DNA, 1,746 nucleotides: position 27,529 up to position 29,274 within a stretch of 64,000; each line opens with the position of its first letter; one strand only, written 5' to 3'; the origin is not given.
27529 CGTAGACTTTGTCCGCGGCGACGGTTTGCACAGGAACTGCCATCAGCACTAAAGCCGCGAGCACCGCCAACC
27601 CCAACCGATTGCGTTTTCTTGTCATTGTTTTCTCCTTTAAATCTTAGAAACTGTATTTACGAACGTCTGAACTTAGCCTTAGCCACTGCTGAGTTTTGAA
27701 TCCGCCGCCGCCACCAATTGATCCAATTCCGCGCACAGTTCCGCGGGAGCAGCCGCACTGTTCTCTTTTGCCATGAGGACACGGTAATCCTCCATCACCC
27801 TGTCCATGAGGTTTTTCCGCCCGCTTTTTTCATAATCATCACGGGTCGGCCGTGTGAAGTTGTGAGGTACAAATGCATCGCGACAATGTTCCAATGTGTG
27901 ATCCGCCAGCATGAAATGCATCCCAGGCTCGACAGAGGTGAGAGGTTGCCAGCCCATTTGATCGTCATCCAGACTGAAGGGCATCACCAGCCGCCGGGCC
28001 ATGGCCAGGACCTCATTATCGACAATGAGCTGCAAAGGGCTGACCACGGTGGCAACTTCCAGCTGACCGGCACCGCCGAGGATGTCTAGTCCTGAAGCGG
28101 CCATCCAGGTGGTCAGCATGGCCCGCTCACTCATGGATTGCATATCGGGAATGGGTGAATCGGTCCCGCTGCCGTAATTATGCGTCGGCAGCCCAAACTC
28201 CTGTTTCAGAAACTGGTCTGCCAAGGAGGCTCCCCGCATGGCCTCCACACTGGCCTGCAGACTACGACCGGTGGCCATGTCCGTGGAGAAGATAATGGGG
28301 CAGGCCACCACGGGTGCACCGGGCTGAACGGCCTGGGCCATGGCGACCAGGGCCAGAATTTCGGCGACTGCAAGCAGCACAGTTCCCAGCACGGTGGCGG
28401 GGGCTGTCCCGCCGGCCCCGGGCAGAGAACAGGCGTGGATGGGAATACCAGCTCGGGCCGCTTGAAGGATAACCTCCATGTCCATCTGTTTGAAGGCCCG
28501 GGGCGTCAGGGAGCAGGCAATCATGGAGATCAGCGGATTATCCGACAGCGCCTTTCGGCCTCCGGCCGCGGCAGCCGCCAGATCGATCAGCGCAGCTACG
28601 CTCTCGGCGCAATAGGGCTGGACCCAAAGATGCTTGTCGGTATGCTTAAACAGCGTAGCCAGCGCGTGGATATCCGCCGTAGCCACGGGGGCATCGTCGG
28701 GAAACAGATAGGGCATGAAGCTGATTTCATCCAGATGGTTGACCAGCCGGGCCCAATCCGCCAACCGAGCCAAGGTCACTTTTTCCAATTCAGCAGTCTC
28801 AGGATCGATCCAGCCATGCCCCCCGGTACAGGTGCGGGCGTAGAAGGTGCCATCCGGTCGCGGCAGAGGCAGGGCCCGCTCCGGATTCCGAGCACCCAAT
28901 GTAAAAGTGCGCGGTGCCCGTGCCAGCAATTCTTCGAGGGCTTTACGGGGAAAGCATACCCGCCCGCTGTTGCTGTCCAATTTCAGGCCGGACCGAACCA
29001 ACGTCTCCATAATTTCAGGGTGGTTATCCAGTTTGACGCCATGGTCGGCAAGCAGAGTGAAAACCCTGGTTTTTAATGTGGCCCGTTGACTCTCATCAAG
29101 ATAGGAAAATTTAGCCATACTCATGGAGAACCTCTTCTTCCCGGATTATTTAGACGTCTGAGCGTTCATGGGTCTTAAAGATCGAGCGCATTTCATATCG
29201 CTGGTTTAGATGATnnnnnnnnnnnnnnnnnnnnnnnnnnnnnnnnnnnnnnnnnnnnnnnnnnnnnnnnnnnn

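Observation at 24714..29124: Non-pyrrolysine MttB-family methyltransferase and a TRAP importer embedded in the nicotinate island: candidate N-methylnicotinate (trigonelline) demethylation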

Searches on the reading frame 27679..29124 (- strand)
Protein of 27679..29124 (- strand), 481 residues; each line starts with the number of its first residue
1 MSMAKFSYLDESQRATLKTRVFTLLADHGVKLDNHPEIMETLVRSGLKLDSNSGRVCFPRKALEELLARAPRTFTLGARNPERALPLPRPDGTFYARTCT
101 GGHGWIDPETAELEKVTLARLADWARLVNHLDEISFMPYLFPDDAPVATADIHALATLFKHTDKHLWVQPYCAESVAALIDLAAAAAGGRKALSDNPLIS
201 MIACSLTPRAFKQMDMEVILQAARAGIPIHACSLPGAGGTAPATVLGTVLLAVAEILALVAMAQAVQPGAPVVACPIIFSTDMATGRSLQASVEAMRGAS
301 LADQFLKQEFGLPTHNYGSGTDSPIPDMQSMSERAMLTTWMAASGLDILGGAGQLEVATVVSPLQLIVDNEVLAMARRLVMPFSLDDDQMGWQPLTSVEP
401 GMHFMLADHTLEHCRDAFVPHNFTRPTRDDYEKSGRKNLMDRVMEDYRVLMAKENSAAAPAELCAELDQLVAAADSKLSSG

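Call 3: search_protein_families(library=pfam, proteins=[window:27679-29124:-])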
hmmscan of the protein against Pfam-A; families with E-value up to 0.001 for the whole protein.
window:27679-29124:- (481 aa): 1 family
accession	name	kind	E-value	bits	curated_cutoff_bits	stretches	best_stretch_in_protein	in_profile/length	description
PF06253.16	MTTB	-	7.1e-63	212.8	25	1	4-472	29-493/500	Trimethylamine methyltransferase (MTTB)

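Call 6: search_solved_structures(query=window:27679-29124:-, max_evalue=0.001, show_alignments=2)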
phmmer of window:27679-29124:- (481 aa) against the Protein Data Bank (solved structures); distinct sequences matched with E-value up to 0.001: 5.
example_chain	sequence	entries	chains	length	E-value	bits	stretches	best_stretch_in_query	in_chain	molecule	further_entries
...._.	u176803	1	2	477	2.5e-40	142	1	4-472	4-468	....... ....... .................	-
2qne_A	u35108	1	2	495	3.1e-40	141.7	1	4-472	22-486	Putative methyltransferase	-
7xcl_A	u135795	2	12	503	3.7e-38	134.9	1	21-476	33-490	Trimethylamine methyltransferase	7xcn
7xcm_A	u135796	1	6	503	4.4e-38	134.6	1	21-476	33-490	Trimethylamine methyltransferase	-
4yyc_A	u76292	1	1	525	4e-23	85.3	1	5-441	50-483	Putative trimethylamine methyltransferase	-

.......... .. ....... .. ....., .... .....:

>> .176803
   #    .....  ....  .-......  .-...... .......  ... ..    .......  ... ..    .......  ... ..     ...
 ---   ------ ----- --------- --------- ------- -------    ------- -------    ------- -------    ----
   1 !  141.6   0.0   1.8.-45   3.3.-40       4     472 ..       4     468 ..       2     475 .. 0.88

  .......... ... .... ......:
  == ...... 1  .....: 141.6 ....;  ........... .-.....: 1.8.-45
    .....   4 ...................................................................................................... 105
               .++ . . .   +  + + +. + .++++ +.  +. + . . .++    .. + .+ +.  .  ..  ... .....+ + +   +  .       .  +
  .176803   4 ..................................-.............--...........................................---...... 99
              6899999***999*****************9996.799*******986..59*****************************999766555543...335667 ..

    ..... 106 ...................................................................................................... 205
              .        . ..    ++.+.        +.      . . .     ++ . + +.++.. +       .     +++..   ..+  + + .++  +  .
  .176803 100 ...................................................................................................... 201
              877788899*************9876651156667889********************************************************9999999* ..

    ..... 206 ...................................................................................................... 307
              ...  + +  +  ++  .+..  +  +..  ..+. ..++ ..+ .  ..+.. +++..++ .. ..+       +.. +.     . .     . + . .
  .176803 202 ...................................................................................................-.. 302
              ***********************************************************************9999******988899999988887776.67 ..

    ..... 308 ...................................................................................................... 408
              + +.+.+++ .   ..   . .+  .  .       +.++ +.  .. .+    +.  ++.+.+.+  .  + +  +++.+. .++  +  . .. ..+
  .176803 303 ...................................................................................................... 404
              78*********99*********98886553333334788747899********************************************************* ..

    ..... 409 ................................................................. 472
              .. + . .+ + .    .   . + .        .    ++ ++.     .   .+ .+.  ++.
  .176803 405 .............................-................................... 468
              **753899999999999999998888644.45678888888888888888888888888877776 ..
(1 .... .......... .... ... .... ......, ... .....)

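Call 9: find_homologous_proteins(query=window:27679-29124:-, max_evalue=1e-10)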
Query window:27679-29124:- (481 aa): 261 proteins with E <= 1e-10 among 8000 candidates; the best 120 are listed.
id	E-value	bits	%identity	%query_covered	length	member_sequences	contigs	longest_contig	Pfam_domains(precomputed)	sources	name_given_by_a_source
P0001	1.5e-292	988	100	92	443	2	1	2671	PF06253.17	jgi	jgi:trimethylamine:corrinoid methyltransferase-like protein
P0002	2.9e-254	862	78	100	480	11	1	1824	PF06253.17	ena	-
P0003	3.7e-252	855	79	99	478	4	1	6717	PF06253.17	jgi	-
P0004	4.9e-214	730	68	99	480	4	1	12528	PF06253.17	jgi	-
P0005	3.2e-210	717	66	100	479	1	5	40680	PF06253.17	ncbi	-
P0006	4.4e-210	717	67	100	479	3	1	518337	PF06253.17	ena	-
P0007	5.2e-210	716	65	99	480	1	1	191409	PF06253.17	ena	-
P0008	7.1e-210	716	67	99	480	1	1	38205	PF06253.17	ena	-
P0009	7.1e-210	716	67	100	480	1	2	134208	PF06253.17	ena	-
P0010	9.1e-209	712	66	100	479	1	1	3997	PF06253.17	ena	-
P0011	2.1e-208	711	66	100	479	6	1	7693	PF06253.17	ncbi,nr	ncbi:MAG: hypothetical protein HKO68_08150 [Desulfobacterales bacterium]|nr:hypothetical protein [De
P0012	2.4e-208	711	66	100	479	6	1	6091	PF06253.17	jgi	jgi:trimethylamine:corrinoid methyltransferase-like protein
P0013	9.1e-208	709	66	99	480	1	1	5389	PF06253.17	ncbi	ncbi:MAG: trimethylamine methyltransferase family protein [Desulfatirhabdiaceae bacterium]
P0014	9.7e-208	709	67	99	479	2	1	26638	PF06253.17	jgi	jgi:trimethylamine--corrinoid protein Co-methyltransferase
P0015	1.4e-207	708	66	99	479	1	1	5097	PF06253.17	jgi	jgi:trimethylamine:corrinoid methyltransferase-like protein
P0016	2.6e-207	707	66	99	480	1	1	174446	PF06253.17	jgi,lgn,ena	-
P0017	5.3e-207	706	66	100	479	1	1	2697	PF06253.17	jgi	jgi:trimethylamine:corrinoid methyltransferase-like protein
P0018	5.3e-207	706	65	99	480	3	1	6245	PF06253.17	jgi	-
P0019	1.6e-206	705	65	100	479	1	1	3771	PF06253.17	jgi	jgi:trimethylamine:corrinoid methyltransferase-like protein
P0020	2.2e-206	704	65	99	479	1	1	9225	PF06253.17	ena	-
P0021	2.9e-206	704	67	99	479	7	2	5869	PF06253.17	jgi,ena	jgi:trimethylamine:corrinoid methyltransferase-like protein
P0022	3.1e-206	704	66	99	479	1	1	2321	PF06253.17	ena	-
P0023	3.2e-206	704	66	100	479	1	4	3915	PF06253.17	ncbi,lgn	-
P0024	4.3e-206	703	65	99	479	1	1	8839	PF06253.17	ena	-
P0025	8.2e-206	702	66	99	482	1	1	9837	PF06253.17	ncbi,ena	-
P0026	2.9e-205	701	65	99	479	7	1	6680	PF06253.17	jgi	jgi:trimethylamine:corrinoid methyltransferase-like protein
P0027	3.0e-205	701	68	92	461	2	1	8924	PF06253.17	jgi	-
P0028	4.1e-205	700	65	98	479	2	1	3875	PF06253.17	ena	-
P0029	5.5e-205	700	65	99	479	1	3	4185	PF06253.17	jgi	jgi:trimethylamine:corrinoid methyltransferase-like protein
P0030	6.3e-205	700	66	99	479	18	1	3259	PF06253.17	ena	-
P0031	7.1e-205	699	65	99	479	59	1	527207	PF06253.17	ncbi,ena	-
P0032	2.1e-204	698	66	99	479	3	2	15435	PF06253.17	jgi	jgi:trimethylamine:corrinoid methyltransferase-like protein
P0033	3.0e-204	697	65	99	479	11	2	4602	PF06253.17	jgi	jgi:trimethylamine:corrinoid methyltransferase-like protein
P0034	3.2e-204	697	66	98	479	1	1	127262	PF06253.17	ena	-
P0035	7.3e-204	696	65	99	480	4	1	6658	PF06253.17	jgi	jgi:trimethylamine--corrinoid protein Co-methyltransferase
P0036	8.5e-204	696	66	98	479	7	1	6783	PF06253.17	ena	-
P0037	1.2e-203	695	65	99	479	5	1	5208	PF06253.17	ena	-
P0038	1.5e-203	695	65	98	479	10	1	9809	PF06253.17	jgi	jgi:trimethylamine:corrinoid methyltransferase-like protein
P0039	1.7e-203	695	65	98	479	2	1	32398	PF06253.17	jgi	jgi:trimethylamine:corrinoid methyltransferase-like protein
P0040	2.6e-203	694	65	98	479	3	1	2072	PF06253.17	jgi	jgi:trimethylamine---corrinoid protein Co-methyltransferase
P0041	2.8e-203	694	64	100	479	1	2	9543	PF06253.17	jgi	-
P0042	2.1e-202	691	64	100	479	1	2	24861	PF06253.17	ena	-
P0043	2.3e-201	688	68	94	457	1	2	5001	PF06253.17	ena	-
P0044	3.1e-201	687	64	99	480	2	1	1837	PF06253.17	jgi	jgi:trimethylamine:corrinoid methyltransferase-like protein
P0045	4.0e-201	687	64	100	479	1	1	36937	PF06253.17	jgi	jgi:trimethylamine:corrinoid methyltransferase-like protein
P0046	5.3e-201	687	67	96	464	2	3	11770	PF06253.17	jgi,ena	-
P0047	8.7e-201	686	64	99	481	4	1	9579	PF06253.17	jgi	jgi:trimethylamine:corrinoid methyltransferase-like protein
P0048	1.6e-200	685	65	99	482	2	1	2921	PF06253.17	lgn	-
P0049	1.7e-200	685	63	100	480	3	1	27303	PF06253.17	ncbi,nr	ncbi:trimethylamine methyltransferase family protein [Desulfococcaceae bacterium HSG9]|nr:trimethyla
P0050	7.8e-200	683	63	99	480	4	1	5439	PF06253.17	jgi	jgi:trimethylamine:corrinoid methyltransferase-like protein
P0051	1.3e-199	682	63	100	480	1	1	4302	PF06253.17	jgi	jgi:trimethylamine--corrinoid protein Co-methyltransferase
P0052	4.6e-199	680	62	99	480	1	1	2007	PF06253.17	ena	-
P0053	2.9e-198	678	63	99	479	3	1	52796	PF06253.17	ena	-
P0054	3.6e-198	677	63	99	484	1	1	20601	PF06253.17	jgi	jgi:trimethylamine:corrinoid methyltransferase-like protein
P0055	1.6e-197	675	63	99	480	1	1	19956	PF06253.17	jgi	jgi:trimethylamine--corrinoid protein Co-methyltransferase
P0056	4.3e-197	674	63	99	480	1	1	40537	PF06253.17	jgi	jgi:trimethylamine:corrinoid methyltransferase-like protein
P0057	6.5e-197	673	64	99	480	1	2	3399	PF06253.17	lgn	-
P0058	1.6e-196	672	63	100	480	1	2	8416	PF06253.17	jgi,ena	-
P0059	3.3e-196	671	63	99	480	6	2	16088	PF06253.17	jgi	jgi:trimethylamine:corrinoid methyltransferase-like protein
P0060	5.2e-196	670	62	99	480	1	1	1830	PF06253.17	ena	-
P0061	1.1e-195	669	61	100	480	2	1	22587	PF06253.17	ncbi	-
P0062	1.4e-195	669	62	99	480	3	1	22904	PF06253.17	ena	-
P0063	1.9e-195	668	63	99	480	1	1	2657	PF06253.17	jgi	jgi:trimethylamine:corrinoid methyltransferase-like protein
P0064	3.7e-195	667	62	100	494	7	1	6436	PF06253.17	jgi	-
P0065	5.3e-195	667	63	99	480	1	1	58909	PF06253.17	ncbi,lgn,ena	-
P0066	9.3e-195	666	61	100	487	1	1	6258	PF06253.17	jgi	jgi:trimethylamine:corrinoid methyltransferase-like protein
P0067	2.6e-194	664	60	99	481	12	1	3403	PF06253.17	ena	-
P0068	2.7e-194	664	63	99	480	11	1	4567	PF06253.17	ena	-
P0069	3.3e-194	664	62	100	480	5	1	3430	PF06253.17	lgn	-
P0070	4.0e-194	664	62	100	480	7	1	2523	PF06253.17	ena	-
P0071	5.0e-194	664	64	96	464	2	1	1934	PF06253.17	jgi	-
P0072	5.1e-194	664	61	100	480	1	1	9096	PF06253.17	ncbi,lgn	-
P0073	1.1e-193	662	60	99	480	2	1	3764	PF06253.17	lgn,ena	-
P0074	1.1e-193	662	67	91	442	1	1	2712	PF06253.17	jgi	-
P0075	3.7e-193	661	62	99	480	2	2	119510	PF06253.17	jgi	jgi:trimethylamine:corrinoid methyltransferase-like protein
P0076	3.9e-193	661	62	100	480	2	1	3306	PF06253.17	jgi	jgi:trimethylamine:corrinoid methyltransferase-like protein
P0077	9.0e-193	659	62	100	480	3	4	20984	PF06253.17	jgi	jgi:trimethylamine:corrinoid methyltransferase-like protein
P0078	9.4e-193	659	61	100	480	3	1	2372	PF06253.17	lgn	-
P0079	9.4e-193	659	61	100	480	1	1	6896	PF06253.17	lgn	-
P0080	1.9e-192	658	61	100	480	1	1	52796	PF06253.17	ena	-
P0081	3.3e-192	658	62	99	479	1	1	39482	PF06253.17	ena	-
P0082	3.4e-192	658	63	100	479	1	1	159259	PF06253.17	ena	-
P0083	1.2e-191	656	62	99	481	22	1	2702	PF06253.17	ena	-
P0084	1.3e-191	656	61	99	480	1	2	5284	PF06253.17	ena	-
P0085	2.3e-191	655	61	99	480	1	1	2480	PF06253.17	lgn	-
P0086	2.8e-191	655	63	98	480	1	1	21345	PF06253.17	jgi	jgi:trimethylamine--corrinoid protein Co-methyltransferase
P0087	3.6e-191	654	61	99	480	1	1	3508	PF06253.17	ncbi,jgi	jgi:trimethylamine:corrinoid methyltransferase-like protein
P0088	4.2e-191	654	60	99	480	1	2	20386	PF06253.17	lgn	-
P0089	4.3e-191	654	61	99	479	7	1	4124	PF06253.17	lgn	-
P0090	5.7e-191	654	62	99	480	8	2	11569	PF06253.17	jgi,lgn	-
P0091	5.8e-191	653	62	99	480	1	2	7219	PF06253.17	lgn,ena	-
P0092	8.1e-191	653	61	100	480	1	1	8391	PF06253.17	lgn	-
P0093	9.6e-191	653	61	99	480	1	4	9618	PF06253.17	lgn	-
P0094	1.5e-190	652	63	98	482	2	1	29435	PF06253.17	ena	-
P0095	2.3e-190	652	61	99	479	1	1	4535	PF06253.17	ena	-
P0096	2.6e-190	651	60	99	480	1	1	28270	PF06253.17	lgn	-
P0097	2.9e-190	651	62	98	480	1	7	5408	PF06253.17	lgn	-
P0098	2.9e-190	651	61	100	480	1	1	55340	PF06253.17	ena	-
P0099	3.9e-190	651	62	96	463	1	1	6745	PF06253.17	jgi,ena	-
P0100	8.1e-190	650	61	99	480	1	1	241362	PF06253.17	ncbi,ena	-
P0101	1.2e-189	649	60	100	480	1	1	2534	PF06253.17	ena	-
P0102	1.2e-189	649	61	100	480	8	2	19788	PF06253.17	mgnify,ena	mgnify:CR=1 FL=1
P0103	3.1e-189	648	60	99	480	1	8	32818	PF06253.17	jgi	jgi:trimethylamine--corrinoid protein Co-methyltransferase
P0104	7.7e-189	646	59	99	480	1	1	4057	PF06253.17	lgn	-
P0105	1.2e-188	646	60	99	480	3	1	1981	PF06253.17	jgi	jgi:trimethylamine--corrinoid protein Co-methyltransferase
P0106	2.7e-188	645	61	98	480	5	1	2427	PF06253.17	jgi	-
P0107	3.4e-188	644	59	99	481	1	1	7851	PF06253.17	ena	-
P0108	7.2e-188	643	60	99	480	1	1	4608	PF06253.17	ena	-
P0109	8.4e-188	643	61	99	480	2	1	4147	PF06253.17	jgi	jgi:trimethylamine:corrinoid methyltransferase-like protein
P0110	1.3e-187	642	62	98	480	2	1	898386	PF06253.17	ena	-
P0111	4.2e-187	641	60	99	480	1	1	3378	PF06253.17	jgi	jgi:trimethylamine:corrinoid methyltransferase-like protein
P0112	7.2e-187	640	59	100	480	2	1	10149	PF06253.17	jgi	-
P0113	9.3e-187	640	60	99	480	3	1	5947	PF06253.17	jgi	jgi:trimethylamine:corrinoid methyltransferase-like protein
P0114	9.8e-187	640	61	98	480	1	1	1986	PF06253.17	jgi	jgi:trimethylamine:corrinoid methyltransferase-like protein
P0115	1.6e-186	639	59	99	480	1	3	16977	PF06253.17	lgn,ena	-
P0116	2.2e-186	638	60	100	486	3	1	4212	PF06253.17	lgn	-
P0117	3.1e-186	638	60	100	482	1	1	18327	PF06253.17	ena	-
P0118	3.5e-186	638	61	98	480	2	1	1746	PF06253.17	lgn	-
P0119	6.2e-186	637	58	99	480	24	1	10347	PF06253.17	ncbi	-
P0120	8.8e-186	636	59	99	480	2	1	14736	PF06253.17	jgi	jgi:trimethylamine--corrinoid protein Co-methyltransferase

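Call 11: find_encoding_contigs(protein=P0006, flank=10000, max_places=2)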
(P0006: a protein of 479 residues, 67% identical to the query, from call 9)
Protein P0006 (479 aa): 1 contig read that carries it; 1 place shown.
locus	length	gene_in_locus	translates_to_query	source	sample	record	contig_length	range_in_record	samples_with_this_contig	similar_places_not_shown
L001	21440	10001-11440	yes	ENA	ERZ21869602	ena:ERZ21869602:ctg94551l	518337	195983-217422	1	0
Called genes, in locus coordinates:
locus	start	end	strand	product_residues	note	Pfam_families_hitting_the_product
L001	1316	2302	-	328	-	PF00941:FAD_binding_5, PF03450:CO_deh_flav_C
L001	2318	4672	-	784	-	PF01315:Ald_Xan_dh_C, PF02738:MoCoBD_1, PF20256:MoCoBD_2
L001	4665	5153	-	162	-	PF00111:Fer2, PF01799:Fer2_2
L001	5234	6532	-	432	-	PF06808:DctM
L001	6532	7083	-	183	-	PF04290:DctQ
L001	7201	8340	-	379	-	PF03480:DctP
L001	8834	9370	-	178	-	PF01381:HTH_3, PF12844:HTH_19, PF13413:HTH_25 (weak), PF13443:HTH_26, PF13560:HTH_31, PF07883:Cupin_2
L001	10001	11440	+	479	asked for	PF06253:MTTB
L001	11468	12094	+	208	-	PF02607:B12-binding_2, PF02310:B12-binding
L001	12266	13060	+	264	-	PF00809:Pterin_bind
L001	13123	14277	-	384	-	PF02771:Acyl-CoA_dh_N, PF02770:Acyl-CoA_dh_M, PF00441:Acyl-CoA_dh_1, PF08028:Acyl-CoA_dh_2, PF22924:ACOX_C_alpha1 (weak)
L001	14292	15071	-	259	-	PF00378:ECH_1, PF16113:ECH_2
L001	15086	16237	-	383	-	PF02771:Acyl-CoA_dh_N, PF02770:Acyl-CoA_dh_M, PF00441:Acyl-CoA_dh_1, PF22924:ACOX_C_alpha1 (faint), PF08028:Acyl-CoA_dh_2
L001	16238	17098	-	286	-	PF02737:3HCDH_N, PF03446:NAD_binding_2 (weak), PF00725:3HCDH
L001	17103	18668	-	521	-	PF00501:AMP-binding, PF13193:AMP-binding_C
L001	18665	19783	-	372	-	PF00108:Thiolase_N, PF00109:ketoacyl-synt, PF02803:Thiolase_C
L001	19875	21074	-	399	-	PF02515:CoA_transf_3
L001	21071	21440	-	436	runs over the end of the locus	PF06808:DctM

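Call 12: find_encoding_contigs(protein=P0031, flank=10000, max_places=2)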
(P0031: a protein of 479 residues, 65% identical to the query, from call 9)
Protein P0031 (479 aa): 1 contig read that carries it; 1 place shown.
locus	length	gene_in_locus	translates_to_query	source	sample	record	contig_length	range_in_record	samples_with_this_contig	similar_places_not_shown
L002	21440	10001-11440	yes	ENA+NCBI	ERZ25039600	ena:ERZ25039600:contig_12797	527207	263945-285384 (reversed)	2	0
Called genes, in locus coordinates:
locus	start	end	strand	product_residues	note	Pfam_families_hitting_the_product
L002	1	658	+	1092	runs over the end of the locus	PF02310:B12-binding, PF03308:MeaB, PF02492:cobW (weak), PF01642:MM_CoA_mutase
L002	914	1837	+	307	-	PF05496:RuvB_N (faint), PF13401:AAA_22 (faint), PF00004:AAA, PF07726:AAA_3 (faint), PF07728:AAA_5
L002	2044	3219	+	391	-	PF05762:VWA_CoxE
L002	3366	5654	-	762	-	PF01315:Ald_Xan_dh_C, PF02738:MoCoBD_1, PF20256:MoCoBD_2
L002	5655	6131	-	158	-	PF00111:Fer2, PF13085:Fer2_3 (weak), PF01799:Fer2_2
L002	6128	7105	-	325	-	PF00941:FAD_binding_5, PF03450:CO_deh_flav_C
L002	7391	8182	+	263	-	PF09339:HTH_IclR, PF01614:IclR_C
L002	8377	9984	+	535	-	PF00501:AMP-binding, PF13193:AMP-binding_C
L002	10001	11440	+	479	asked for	PF06253:MTTB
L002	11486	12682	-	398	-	PF03435:Sacchrp_dh_NADP, PF16653:Sacchrp_dh_C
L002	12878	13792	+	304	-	PF13484:Fer4_16 (weak)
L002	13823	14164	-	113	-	PF14535:AMP-binding_C_2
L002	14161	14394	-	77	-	-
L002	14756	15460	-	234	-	PF00005:ABC_tran, PF13304:AAA_21 (faint)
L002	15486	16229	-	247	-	PF00005:ABC_tran, PF12399:BCA_ABC_TP_C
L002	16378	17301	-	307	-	PF02653:BPD_transp_2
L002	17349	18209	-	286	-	PF02653:BPD_transp_2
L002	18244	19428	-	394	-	PF13433:Peripla_BP_5, PF13458:Peripla_BP_6, PF01094:ANF_receptor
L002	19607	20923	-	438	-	PF00501:AMP-binding, PF14535:AMP-binding_C_2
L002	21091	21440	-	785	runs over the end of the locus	PF01315:Ald_Xan_dh_C, PF02738:MoCoBD_1, PF20256:MoCoBD_2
